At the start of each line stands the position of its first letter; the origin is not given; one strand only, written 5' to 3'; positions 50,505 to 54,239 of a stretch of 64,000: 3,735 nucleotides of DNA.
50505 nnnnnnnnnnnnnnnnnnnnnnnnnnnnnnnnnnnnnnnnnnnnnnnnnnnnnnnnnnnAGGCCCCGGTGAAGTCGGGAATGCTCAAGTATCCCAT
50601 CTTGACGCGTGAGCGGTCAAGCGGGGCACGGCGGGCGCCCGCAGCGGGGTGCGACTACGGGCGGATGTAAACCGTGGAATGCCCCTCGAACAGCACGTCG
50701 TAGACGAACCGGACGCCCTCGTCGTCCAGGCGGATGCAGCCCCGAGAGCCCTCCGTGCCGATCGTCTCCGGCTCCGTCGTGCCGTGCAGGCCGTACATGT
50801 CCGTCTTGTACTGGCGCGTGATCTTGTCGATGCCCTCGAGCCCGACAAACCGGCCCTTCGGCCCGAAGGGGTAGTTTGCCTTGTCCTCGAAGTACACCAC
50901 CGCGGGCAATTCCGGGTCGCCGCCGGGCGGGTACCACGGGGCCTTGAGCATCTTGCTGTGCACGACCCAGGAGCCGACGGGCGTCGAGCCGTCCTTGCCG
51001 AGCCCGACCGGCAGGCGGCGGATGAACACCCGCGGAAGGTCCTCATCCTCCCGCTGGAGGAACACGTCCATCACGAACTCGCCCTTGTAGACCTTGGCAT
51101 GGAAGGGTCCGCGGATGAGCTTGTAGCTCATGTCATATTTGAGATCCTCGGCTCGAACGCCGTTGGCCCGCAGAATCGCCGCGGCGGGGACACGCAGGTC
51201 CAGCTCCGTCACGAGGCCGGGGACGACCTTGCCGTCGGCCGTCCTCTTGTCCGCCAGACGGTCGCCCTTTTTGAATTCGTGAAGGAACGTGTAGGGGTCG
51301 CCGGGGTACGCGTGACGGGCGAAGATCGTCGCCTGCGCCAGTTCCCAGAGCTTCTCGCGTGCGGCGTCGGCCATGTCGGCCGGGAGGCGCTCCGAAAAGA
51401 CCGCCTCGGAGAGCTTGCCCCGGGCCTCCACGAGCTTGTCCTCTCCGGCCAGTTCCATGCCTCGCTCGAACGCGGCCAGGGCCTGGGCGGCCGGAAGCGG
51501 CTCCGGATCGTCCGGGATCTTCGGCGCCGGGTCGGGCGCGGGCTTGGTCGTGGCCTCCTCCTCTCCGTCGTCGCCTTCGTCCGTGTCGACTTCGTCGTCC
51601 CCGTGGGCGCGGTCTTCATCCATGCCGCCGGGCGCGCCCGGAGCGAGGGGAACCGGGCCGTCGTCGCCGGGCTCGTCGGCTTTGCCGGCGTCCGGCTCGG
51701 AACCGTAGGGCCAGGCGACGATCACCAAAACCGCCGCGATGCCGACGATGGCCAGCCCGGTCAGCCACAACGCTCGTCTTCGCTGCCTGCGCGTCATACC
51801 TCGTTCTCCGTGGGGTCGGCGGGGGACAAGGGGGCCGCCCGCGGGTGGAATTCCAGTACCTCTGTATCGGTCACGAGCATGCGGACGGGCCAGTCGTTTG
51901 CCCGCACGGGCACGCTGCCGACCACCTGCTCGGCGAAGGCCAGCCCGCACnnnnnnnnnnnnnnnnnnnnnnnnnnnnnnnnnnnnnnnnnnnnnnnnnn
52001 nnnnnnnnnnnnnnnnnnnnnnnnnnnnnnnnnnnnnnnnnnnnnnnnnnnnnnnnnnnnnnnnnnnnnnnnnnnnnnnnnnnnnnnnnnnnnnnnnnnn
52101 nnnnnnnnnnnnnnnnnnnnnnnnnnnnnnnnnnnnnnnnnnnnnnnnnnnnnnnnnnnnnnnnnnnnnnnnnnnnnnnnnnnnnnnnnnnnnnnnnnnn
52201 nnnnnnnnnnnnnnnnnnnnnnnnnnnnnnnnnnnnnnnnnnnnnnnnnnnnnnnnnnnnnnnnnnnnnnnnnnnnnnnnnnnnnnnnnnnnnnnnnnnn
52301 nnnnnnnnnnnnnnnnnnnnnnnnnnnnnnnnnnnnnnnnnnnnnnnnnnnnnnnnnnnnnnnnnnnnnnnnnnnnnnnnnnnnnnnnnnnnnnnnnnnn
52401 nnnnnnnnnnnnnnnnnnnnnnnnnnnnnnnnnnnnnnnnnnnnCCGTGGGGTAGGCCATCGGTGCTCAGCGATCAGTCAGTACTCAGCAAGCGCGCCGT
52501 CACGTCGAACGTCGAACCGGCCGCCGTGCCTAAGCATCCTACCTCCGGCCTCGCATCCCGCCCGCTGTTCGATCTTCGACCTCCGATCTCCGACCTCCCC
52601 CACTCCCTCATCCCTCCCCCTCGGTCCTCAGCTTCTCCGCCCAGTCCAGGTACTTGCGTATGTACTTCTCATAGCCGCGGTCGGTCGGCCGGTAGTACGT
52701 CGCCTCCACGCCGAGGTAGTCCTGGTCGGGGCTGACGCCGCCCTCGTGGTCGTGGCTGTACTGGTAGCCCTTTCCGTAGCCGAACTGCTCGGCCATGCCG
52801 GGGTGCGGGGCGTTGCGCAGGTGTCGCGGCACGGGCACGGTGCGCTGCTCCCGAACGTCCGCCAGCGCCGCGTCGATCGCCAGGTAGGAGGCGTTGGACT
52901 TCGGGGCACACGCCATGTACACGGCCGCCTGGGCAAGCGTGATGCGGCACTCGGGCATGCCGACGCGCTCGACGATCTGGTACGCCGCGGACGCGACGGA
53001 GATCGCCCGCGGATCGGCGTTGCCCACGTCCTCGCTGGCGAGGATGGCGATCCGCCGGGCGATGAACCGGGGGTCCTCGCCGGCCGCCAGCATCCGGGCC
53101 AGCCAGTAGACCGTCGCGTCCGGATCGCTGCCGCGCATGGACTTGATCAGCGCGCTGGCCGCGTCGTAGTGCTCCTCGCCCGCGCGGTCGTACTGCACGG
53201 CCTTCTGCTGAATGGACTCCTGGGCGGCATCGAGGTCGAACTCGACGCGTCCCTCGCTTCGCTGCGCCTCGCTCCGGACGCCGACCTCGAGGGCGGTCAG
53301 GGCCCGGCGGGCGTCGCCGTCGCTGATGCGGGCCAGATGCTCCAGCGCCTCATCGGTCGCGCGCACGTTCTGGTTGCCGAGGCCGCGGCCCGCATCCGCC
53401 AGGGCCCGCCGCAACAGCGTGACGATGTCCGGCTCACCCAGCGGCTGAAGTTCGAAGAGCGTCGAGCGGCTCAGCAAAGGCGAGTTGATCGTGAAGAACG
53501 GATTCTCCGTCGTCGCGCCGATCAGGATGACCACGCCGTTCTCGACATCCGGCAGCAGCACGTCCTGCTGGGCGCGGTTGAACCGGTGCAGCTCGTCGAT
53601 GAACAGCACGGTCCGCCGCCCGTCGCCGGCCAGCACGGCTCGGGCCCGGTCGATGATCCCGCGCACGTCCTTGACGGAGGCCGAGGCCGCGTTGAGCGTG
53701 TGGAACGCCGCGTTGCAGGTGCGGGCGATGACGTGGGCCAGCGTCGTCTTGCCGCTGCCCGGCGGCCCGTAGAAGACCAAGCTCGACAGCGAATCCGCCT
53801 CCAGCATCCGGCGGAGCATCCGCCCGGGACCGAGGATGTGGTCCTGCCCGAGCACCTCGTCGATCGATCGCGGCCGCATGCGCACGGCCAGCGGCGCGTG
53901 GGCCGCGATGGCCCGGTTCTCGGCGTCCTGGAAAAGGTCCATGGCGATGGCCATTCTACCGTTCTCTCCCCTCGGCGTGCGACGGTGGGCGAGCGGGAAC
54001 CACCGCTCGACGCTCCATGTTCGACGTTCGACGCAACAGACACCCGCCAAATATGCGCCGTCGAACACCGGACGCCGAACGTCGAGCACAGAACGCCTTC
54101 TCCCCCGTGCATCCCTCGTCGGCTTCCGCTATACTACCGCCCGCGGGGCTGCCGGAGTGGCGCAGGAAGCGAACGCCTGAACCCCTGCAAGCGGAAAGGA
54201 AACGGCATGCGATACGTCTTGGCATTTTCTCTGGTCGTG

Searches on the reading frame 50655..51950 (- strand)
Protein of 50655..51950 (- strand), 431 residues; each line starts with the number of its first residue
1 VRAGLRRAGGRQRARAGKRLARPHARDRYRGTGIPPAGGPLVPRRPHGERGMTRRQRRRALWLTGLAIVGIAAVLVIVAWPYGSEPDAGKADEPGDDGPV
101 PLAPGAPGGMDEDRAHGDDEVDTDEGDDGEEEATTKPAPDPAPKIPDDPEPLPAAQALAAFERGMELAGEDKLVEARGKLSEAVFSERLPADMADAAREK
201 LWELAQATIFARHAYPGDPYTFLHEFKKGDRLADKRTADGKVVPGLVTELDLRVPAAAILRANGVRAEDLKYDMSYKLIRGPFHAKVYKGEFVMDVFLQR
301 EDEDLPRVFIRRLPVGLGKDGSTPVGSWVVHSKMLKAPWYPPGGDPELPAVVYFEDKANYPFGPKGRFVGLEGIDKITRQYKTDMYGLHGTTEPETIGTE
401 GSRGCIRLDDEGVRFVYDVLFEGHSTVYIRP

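Call 72: search_protein_families(library=pfam, proteins=[window:50655-51950:-], max_evalue=0.0001)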
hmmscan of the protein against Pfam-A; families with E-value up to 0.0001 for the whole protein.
window:50655-51950:- (431 aa): 1 family
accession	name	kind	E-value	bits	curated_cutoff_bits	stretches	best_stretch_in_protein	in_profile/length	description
PF03734.19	YkuD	-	6.9e-10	40.1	23.4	1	310-429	23-146/146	L,D-transpeptidase catalytic domain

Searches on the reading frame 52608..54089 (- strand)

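Call 72: search_protein_families(library=pfam, proteins=[window:52608-54089:-], max_evalue=0.0001)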
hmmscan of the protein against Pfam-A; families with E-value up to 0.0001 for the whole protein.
window:52608-54089:- (493 aa): 8 families
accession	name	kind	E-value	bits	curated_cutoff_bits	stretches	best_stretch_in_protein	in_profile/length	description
PF12002.13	MgsA_C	-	1.7e-65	220.4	27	1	320-483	1-165/167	MgsA AAA+ ATPase C terminal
PF16193.11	AAA_assoc_2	-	1.3e-26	93.1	34.3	1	239-319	2-81/81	AAA C-terminal domain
PF00004.35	AAA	-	6.7e-17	62.6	21.2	1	105-210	2-124/131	ATPase family associated with various cellular activities (AAA)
PF05496.18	RuvB_N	-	2e-14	54.1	27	1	71-193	1-120/159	Holliday junction DNA helicase RuvB P-loop domain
PF07728.20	AAA_5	-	4.2e-06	27.2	22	1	104-188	2-96/139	AAA domain (dynein-related subfamily)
PF01078.27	Mg_chelatase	-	5e-06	26.5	20.3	0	103-124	24-45/207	Magnesium chelatase, subunit ChlI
PF13191.12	AAA_16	-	7.1e-06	27.1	32.6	0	96-128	16-51/167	AAA ATPase domain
PF13173.12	AAA_14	-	9.7e-05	22.8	27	0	104-217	5-123/129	AAA domain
